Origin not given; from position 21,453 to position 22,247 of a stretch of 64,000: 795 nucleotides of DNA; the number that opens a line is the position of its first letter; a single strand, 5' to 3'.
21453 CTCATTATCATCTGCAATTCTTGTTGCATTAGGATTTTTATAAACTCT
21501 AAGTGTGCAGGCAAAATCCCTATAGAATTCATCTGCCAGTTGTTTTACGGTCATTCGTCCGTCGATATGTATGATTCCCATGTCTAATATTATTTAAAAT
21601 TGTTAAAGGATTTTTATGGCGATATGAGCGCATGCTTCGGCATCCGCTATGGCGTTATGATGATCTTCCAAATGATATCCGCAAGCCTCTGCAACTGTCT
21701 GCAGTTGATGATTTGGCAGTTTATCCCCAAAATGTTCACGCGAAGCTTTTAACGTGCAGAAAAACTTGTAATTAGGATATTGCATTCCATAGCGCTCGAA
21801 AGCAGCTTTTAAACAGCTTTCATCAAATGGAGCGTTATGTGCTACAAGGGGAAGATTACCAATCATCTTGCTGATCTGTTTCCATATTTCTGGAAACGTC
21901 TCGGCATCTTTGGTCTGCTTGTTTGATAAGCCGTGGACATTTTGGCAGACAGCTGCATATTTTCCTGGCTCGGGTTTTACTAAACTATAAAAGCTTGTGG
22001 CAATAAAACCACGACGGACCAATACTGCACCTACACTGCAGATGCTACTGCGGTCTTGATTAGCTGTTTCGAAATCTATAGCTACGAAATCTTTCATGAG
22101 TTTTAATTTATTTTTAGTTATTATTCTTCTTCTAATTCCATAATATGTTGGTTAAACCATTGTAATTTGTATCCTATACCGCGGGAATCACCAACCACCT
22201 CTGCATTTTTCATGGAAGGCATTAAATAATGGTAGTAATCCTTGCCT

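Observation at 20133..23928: Compact AT-rich operon: two proteins sharing an unassigned ~100-aa N-terminal module bracket DUF6884 and a DEDDh exonuclease, next to a GIY-YIG nuclease; candidate undescribed conflict/defence system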

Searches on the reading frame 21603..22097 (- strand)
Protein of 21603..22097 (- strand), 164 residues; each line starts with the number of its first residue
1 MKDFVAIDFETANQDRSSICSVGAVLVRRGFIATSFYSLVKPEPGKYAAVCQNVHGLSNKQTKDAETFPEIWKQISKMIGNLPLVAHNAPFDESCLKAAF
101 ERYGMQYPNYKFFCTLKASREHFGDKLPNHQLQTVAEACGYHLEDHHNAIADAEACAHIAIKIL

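Call 3: search_protein_families(library=pfam, proteins=[window:21603-22097:-], max_evalue=1)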
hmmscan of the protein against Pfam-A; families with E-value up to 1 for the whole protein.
window:21603-22097:- (164 aa): 4 families
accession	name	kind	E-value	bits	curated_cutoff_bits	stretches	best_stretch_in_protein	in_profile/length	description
PF00929.31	RNase_T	-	4.1e-22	79.9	24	1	5-159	1-163/164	Exonuclease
PF16473.11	Rv2179c-like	-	2.9e-18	66.6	27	1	5-163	3-176/177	3'-5' exoribonuclease Rv2179c-like domain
PF01612.26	DNA_pol_A_exo1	-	0.056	13.7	23.6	1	65-109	63-101/173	3'-5' exonuclease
PF21762.3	DEDDh_C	-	0.074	13.6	27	0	80-161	106-186/188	DNA polymerase III subunit epsilon-like, C-terminal domain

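Call 4: search_protein_families(library=padloc, proteins=[window:21603-22097:-], max_evalue=1)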
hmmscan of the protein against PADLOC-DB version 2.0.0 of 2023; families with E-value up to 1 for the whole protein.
window:21603-22097:- (164 aa): 5 families
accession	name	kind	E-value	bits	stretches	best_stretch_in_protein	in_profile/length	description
PDLC01247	DEDDh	-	4.2e-30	103.2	1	5-159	1-137/139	"CAS-I,CAS-II,CAS-III,CAS-IV,CAS-V,CAS-VI; associated"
PDLC05027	PDC-S48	-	5.8e-29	99.4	1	2-159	4-162/411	-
PDLC05028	PDC-S48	-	1.3e-24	84.6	1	4-160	20-176/512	-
PDLC00753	Effector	-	5e-06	24.4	1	4-159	8-172/184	Exonuclease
PDLC03817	RTasSbcB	-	0.0098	12.9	1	128-163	153-188/436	DRT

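Call 5: search_protein_families(library=ncbifam, proteins=[window:21603-22097:-], max_evalue=1)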
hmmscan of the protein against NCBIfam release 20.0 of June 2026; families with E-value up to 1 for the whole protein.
window:21603-22097:- (164 aa): 30 families (the best 25 are shown)
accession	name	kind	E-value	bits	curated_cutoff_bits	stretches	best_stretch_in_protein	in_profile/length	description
NF004844.0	PRK06195.1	equivalog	1.4e-44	152.8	373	1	3-163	2-160/309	DNA polymerase III subunit epsilon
NF005907.0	PRK07883.1-5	equivalog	2.1e-24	85.9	454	1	4-158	30-186/584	DEDD exonuclease domain-containing protein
NF005289.0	PRK06807.1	equivalog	2.6e-24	86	335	1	2-162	8-167/313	3'-5' exonuclease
TIGR01407.1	dinG_rel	hypoth_equivalog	7.5e-23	80.7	547.7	1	4-163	2-161/889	putative DnaQ family exonuclease/DinG family helicase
NF001688.0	PRK00448.1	equivalog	1e-22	79.7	873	1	3-163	424-584/1445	PolC-type DNA polymerase III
TIGR00573.1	dnaq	subfamily_domain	5e-22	78.4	71.5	1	3-163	8-169/217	exonuclease, DNA polymerase III, epsilon subunit family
NF005906.0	PRK07883.1-4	equivalog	3.5e-21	75.2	495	1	4-163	8-167/563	DEDD exonuclease domain-containing protein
NF005905.0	PRK07883.1-3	equivalog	6.9e-21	74.5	508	1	4-158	26-182/581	DEDD exonuclease domain-containing protein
NF004719.0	PRK06063.1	equivalog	2.3e-20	72.8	389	1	2-162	16-175/331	DEDDh family exonuclease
NF005981.0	PRK08074.1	equivalog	2e-19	69.1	789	1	2-164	3-166/931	ATP-dependent DNA helicase DinG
TIGR01405.1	polC_Gram_pos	equivalog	2.6e-18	65.2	1043.45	1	3-162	190-349/1211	DNA polymerase III subunit alpha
NF006316.0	PRK08517.1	equivalog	7.8e-16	58.2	247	1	3-159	71-225/270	3'-5' exonuclease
NF005904.0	PRK07883.1-2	equivalog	8.1e-16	57.4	969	1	4-157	32-187/584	DEDD exonuclease domain-containing protein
NF004963.0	PRK06309.1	equivalog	1.2e-13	51.3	245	1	32-153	31-152/232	DNA polymerase III subunit epsilon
NF005903.0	PRK07883.1-1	equivalog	1.3e-13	50.3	1038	1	14-158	60-204/642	DEDD exonuclease domain-containing protein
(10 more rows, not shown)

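Call 6: search_protein_families(library=phrogs, proteins=[window:21603-22097:-], max_evalue=1)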
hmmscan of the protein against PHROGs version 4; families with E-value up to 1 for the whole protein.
window:21603-22097:- (164 aa): 5 families
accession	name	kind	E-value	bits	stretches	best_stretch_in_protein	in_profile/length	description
phrog_192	-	DNA, RNA and nucleotide metabolism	2.8e-44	153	1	1-164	105-271/397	DNA polymerase exonuclease subunit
phrog_14632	-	DNA, RNA and nucleotide metabolism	7.4e-18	65.4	1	2-161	82-240/380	DNA polymerase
phrog_17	-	DNA, RNA and nucleotide metabolism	1.9e-06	27.1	1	1-141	669-787/1445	DNA polymerase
phrog_403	-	DNA, RNA and nucleotide metabolism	8.5e-06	25.9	1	84-147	144-207/321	DNA polymerase exonuclease subunit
phrog_1945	-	unknown function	0.4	12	1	21-64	16-57/94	-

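Call 87: search_dna_similar(query=window:21603-22097:-, collection=plasmids, mode=protein, max_evalue=1e-20, max_rows=25)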
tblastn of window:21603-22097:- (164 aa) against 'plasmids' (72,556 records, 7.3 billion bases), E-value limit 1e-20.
Records with a match: 11; places in all: 11; records where one place covers at least 80% of the query: 10.
Best place of each record, by identity: 60-80% 2; <60% 9.
By first word of the organism name: Prevotella 2; Persicobacter 2; Segatella 1; Bacteroides 1; Phocaeicola 1; Parabacteroides 1; Fulvitalea 1; Paenibacillus 1; Pseudarthrobacter 1.
By predicted mobility (MOB-suite, as given by PLSDB): non-mobilizable 11.
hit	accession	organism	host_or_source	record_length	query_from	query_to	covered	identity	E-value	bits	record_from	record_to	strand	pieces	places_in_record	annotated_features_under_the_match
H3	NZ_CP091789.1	Prevotella sp. E2-28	Ovis aries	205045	1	145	88%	60.7%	3e-54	190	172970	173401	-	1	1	3'-5' exonuclease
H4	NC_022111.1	Prevotella sp. oral taxon 299 str. F0039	Homo sapiens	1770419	1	145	88%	60.0%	3e-51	182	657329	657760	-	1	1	none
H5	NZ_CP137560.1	Segatella hominis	Homo sapiens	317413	1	143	87%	57.3%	4e-49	176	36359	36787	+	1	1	3'-5' exonuclease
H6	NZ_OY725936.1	Bacteroides finegoldii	-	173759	1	145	88%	55.9%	1e-50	180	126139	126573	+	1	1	3'-5' exonuclease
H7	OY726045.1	Phocaeicola massiliensis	-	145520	1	145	88%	53.8%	3e-44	162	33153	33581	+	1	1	record has no annotation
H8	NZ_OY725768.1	Parabacteroides distasonis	-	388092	1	143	87%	51.0%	5e-41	152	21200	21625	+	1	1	3'-5' exonuclease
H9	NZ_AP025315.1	Fulvitalea axinellae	-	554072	3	131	79%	42.6%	3e-23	102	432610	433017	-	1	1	exonuclease domain-containing protein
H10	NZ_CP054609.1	Paenibacillus cellulosilyticus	cell culture,soil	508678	3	137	82%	40.4%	5e-25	107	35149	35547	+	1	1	TerD family protein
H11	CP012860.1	Persicobacter sp. JZB09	cell culture,soil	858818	4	136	81%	38.3%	8e-21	95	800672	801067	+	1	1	record has no annotation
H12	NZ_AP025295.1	Persicobacter psychrovividus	-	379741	1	137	84%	35.8%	5e-22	98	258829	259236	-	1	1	exonuclease domain-containing protein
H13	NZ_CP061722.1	Pseudarthrobacter sp. BIM B-2242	cell culture,paddy soil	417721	3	138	83%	35.0%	1e-21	97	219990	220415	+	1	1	exonuclease domain-containing protein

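Call 116: get_annotated_region(hit=H5, flank=4000)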
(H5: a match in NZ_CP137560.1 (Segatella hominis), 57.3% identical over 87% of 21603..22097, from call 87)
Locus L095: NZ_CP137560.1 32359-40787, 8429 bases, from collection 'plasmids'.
description: Segatella hominis strain HDD12 plasmid unnamed, complete sequence
organism: Segatella hominis (NCBI taxid 2518605)
taxonomy: Bacteria; Bacteroidota; Bacteroidia; Bacteroidales; Prevotellaceae; Segatella; Segatella hominis
host: -; source: Homo sapiens; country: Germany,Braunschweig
typing (MOB-suite, as given by PLSDB): non-mobilizable
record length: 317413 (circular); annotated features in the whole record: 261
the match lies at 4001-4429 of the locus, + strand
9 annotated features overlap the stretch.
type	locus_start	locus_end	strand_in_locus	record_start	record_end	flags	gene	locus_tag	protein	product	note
CDS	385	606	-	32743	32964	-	-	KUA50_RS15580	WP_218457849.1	HAD-IA family hydrolase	GO:0008152 - metabolic process [Evidence IEA]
CDS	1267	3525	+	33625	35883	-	-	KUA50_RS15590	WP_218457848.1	hypothetical protein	-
CDS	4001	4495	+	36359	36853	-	-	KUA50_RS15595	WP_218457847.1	3'-5' exonuclease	-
CDS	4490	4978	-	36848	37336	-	-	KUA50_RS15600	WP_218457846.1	DUF695 domain-containing protein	-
CDS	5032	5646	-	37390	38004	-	-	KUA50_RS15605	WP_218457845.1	HAD family phosphatase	-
CDS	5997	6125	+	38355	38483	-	-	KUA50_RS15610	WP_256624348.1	hypothetical protein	-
CDS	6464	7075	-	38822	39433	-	-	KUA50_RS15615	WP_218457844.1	HAD family phosphatase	-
CDS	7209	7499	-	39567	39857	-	-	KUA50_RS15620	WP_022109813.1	putative quinol monooxygenase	-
CDS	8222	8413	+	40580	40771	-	-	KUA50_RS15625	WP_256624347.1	hypothetical protein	-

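Call 117: get_annotated_region(hit=H6, flank=4000)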
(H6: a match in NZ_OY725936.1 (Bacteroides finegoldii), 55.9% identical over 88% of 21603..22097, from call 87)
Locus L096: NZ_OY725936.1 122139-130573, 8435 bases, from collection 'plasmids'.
description: Bacteroides finegoldii strain Bacteroides finegoldii TSDC17.2-1.1 plasmid 34, complete sequence
organism: Bacteroides finegoldii (NCBI taxid 338188)
taxonomy: Bacteria; Bacteroidota; Bacteroidia; Bacteroidales; Bacteroidaceae; Bacteroides; Bacteroides finegoldii
host: -; source: -; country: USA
typing (MOB-suite, as given by PLSDB): non-mobilizable
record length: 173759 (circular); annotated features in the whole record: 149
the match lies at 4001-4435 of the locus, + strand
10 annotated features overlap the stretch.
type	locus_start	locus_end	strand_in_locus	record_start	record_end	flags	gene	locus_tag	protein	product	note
CDS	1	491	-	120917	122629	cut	-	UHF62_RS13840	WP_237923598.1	ATP-binding protein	-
CDS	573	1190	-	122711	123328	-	-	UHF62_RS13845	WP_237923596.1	DNA-binding protein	-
CDS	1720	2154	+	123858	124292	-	-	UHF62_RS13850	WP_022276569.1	hypothetical protein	-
CDS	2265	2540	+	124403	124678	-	-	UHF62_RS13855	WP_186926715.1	putative quinol monooxygenase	-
CDS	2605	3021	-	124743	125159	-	-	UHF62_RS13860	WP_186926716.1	pyridoxamine 5'-phosphate oxidase family protein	-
CDS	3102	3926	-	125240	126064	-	-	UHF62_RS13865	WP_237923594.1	helix-turn-helix domain-containing protein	-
CDS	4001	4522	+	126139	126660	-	-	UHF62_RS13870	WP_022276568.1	3'-5' exonuclease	-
CDS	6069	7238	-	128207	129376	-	uxuA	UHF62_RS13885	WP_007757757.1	mannonate dehydratase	GO:0006064 - glucuronate catabolic process [Evidence IEA]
CDS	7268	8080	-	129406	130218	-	-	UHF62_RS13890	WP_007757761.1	SDR family oxidoreductase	-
CDS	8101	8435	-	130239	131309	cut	-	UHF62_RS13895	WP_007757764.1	substrate-binding domain-containing protein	-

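Call 118: get_annotated_region(hit=H8, flank=4000)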
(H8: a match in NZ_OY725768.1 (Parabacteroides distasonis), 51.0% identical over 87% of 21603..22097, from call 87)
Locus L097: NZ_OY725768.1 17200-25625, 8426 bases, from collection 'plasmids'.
description: Parabacteroides distasonis strain Parabacteroides distasonis TSDC17.2-1.1 plasmid 23, complete sequence
organism: Parabacteroides distasonis (NCBI taxid 823)
taxonomy: Bacteria; Bacteroidota; Bacteroidia; Bacteroidales; Tannerellaceae; Parabacteroides; Parabacteroides distasonis
host: -; source: -; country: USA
typing (MOB-suite, as given by PLSDB): non-mobilizable
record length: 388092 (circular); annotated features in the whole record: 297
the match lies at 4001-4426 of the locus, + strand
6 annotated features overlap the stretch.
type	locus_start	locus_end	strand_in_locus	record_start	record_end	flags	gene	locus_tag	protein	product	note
CDS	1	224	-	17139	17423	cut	-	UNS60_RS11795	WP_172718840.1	LysO family transporter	GO:1903401 - L-lysine transmembrane transport [Evidence IEA]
CDS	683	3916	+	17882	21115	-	-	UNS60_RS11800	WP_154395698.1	S41 family peptidase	-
CDS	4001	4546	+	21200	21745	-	-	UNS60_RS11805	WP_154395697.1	3'-5' exonuclease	-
CDS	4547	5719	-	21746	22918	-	-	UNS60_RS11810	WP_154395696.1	dicarboxylate/amino acid:cation symporter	-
CDS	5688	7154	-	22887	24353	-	nhaC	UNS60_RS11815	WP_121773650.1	Na+/H+ antiporter NhaC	GO:1902600 - proton transmembrane transport [Evidence IEA]; GO:0006814 - sodium ion transport [Evidence IEA]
CDS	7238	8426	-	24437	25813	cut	-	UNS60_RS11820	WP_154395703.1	Na+/H+ antiporter NhaC family protein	-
